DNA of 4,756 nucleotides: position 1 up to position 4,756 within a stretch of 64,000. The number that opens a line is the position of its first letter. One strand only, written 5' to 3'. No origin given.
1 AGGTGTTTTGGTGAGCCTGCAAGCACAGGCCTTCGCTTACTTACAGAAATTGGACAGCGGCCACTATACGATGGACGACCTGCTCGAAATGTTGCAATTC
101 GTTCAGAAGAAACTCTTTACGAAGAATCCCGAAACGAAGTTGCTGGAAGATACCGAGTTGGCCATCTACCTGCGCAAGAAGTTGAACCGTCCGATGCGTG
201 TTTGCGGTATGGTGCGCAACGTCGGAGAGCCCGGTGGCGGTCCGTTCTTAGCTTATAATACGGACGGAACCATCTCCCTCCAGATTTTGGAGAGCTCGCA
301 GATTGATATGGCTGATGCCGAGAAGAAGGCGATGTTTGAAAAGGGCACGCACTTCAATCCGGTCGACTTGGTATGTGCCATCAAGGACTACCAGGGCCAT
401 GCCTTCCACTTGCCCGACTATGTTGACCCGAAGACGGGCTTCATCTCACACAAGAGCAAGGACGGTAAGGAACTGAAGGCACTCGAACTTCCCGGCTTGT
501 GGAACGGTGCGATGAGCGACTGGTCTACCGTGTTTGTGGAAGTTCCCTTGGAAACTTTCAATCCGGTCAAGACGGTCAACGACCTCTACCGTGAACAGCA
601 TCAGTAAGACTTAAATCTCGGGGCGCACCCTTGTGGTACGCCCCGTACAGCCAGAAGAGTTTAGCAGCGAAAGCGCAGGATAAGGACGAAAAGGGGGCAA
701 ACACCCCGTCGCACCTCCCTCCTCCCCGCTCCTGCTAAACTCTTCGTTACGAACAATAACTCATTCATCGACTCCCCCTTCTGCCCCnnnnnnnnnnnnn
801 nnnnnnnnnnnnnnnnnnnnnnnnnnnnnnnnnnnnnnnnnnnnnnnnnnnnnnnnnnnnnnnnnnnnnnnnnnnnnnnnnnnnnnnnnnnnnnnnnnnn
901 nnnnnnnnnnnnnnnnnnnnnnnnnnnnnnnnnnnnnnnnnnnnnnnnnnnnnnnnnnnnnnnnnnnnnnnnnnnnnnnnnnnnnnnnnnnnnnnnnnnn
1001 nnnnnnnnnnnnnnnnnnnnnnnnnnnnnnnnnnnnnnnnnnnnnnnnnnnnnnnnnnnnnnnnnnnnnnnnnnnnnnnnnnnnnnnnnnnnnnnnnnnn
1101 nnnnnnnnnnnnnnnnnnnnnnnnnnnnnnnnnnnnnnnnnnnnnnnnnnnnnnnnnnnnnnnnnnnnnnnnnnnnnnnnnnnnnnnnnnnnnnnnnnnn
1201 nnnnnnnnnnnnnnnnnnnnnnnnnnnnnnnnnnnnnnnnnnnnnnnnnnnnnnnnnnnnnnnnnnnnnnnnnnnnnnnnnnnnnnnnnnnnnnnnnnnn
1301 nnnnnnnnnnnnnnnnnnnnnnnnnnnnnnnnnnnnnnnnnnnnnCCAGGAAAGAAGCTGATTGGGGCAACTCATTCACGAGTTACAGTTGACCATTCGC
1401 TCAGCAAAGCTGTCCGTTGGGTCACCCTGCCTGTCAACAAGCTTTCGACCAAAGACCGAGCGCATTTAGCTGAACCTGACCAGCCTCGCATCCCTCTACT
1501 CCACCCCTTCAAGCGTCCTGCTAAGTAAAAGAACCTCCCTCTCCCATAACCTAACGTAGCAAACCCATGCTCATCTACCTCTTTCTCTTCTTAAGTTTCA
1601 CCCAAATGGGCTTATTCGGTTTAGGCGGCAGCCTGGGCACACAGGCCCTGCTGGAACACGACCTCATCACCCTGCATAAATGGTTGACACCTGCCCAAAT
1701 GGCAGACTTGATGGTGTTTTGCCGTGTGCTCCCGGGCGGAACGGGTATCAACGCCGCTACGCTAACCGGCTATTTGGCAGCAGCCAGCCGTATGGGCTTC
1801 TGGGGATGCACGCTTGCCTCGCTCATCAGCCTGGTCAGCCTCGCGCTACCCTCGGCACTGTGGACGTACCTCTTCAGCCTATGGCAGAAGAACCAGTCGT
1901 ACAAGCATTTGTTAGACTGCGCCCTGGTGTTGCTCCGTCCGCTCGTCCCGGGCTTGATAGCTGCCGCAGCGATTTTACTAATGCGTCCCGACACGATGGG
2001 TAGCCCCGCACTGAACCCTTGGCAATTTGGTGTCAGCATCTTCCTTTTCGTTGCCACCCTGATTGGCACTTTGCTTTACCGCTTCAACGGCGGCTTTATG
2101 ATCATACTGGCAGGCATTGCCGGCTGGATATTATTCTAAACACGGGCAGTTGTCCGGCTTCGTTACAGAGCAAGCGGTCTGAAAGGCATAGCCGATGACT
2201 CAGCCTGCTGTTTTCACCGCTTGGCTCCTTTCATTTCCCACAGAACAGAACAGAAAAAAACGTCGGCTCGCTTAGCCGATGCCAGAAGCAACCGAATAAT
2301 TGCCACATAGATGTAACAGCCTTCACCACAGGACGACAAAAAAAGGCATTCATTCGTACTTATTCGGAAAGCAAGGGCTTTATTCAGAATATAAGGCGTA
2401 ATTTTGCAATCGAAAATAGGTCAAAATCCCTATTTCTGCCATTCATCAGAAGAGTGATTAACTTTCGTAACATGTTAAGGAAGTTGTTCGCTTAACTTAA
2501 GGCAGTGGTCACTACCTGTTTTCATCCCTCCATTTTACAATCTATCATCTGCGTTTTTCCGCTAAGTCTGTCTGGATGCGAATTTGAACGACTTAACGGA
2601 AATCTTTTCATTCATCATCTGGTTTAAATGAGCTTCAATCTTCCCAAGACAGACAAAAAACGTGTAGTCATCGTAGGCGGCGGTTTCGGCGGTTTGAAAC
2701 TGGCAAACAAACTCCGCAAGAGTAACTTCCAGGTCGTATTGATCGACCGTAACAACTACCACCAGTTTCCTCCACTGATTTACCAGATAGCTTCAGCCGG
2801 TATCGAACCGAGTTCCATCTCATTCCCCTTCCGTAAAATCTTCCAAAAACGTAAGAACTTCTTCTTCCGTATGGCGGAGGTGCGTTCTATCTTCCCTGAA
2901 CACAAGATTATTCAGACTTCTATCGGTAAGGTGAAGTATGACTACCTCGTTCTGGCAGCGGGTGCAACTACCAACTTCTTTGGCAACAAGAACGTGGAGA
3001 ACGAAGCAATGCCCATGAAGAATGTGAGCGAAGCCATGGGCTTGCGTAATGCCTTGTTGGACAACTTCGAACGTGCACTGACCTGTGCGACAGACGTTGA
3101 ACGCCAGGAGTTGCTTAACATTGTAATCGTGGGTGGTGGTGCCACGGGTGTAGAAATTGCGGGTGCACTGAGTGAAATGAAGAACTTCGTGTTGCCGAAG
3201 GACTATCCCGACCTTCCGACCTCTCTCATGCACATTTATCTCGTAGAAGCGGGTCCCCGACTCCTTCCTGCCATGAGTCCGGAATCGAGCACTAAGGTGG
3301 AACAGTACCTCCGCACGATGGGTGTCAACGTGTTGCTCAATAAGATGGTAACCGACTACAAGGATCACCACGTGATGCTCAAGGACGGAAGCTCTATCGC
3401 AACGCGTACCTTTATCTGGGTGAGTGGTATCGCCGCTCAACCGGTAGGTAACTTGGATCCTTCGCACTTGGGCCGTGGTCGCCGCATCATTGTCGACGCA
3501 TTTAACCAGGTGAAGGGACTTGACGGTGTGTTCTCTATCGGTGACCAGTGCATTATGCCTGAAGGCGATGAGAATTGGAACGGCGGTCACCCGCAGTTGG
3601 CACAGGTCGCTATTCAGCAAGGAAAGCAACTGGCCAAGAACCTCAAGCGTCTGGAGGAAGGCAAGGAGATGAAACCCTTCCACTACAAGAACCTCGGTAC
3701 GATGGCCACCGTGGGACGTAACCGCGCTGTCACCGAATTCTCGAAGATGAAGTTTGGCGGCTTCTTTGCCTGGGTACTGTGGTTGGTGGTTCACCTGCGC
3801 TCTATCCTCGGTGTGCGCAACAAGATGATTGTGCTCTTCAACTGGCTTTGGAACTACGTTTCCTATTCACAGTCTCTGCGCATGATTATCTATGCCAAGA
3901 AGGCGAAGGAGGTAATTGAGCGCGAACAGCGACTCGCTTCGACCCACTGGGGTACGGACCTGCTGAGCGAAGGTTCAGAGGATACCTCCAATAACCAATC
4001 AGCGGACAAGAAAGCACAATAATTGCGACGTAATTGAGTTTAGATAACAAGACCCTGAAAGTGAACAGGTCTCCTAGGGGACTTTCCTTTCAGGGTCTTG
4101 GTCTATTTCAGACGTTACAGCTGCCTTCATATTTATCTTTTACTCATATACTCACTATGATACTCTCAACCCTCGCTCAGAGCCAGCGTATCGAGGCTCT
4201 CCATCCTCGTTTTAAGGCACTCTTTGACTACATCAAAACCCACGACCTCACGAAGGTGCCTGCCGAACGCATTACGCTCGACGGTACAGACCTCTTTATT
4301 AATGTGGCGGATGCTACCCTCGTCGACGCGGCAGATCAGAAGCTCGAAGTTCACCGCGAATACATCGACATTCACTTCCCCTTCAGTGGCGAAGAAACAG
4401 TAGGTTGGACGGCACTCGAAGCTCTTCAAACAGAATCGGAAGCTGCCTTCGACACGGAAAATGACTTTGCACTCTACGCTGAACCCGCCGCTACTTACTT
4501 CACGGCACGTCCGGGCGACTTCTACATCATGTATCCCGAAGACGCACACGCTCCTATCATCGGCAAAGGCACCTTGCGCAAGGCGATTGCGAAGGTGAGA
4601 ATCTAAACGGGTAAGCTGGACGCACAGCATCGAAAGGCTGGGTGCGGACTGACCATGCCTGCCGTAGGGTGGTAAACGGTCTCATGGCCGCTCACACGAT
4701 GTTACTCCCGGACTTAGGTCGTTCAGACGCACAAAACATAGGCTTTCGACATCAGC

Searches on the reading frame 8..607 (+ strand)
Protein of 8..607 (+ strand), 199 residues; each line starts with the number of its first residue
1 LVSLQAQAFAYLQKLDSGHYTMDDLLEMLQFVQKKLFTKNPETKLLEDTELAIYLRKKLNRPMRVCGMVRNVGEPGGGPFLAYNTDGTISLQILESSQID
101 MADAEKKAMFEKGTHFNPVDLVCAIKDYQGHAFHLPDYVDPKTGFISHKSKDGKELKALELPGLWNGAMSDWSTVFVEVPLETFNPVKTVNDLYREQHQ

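Call 90: search_protein_families(library=pfam, proteins=[window:8-607:+], max_evalue=0.00001)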
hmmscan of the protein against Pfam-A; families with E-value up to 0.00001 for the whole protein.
window:8-607:+ (199 aa): 1 family
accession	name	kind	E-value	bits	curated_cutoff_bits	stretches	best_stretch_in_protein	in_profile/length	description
PF14134.11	DUF4301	-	8.2e-103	345.4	27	1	1-199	308-507/507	Domain of unknown function (DUF4301)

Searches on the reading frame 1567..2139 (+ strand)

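Call 90: search_protein_families(library=pfam, proteins=[window:1567-2139:+], max_evalue=0.00001)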
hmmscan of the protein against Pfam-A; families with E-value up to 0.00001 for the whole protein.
window:1567-2139:+ (190 aa): 1 family
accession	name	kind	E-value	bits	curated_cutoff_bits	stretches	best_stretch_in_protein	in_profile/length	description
PF02417.20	Chromate_transp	-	1.5e-24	87.3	28.6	1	7-187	3-166/166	Chromate transporter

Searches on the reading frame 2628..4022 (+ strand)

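Call 90: search_protein_families(library=pfam, proteins=[window:2628-4022:+], max_evalue=0.00001)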
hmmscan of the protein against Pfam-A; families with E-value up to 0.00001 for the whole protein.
window:2628-4022:+ (464 aa): 5 families
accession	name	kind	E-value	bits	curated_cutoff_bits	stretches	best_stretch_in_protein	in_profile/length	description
PF07992.20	Pyr_redox_2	-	3.7e-46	158.3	26.1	1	12-332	2-291/291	Pyridine nucleotide-disulphide oxidoreductase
PF00070.33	Pyr_redox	-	4.3e-16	59.6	22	1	164-245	1-67/82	Pyridine nucleotide-disulphide oxidoreductase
PF22366.1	NDH2_C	-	1e-09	38.8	27.7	1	356-409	2-56/62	NDH2 C-terminal domain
PF01266.30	DAO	-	2.4e-07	31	27.9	0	12-42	1-31/353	FAD dependent oxidoreductase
PF13450.12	NAD_binding_8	-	5.6e-07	30.2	21.9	0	15-43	1-29/68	NAD(P)-binding Rossmann-like domain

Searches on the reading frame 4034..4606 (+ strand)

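Call 90: search_protein_families(library=pfam, proteins=[window:4034-4606:+], max_evalue=0.00001)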
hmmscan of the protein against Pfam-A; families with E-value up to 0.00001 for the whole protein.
window:4034-4606:+ (190 aa): 1 family
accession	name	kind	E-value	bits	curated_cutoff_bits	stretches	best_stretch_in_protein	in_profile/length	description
PF04074.18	DUF386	-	2.2e-44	151.4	26.5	1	42-189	1-145/145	YhcH/YjgK/YiaL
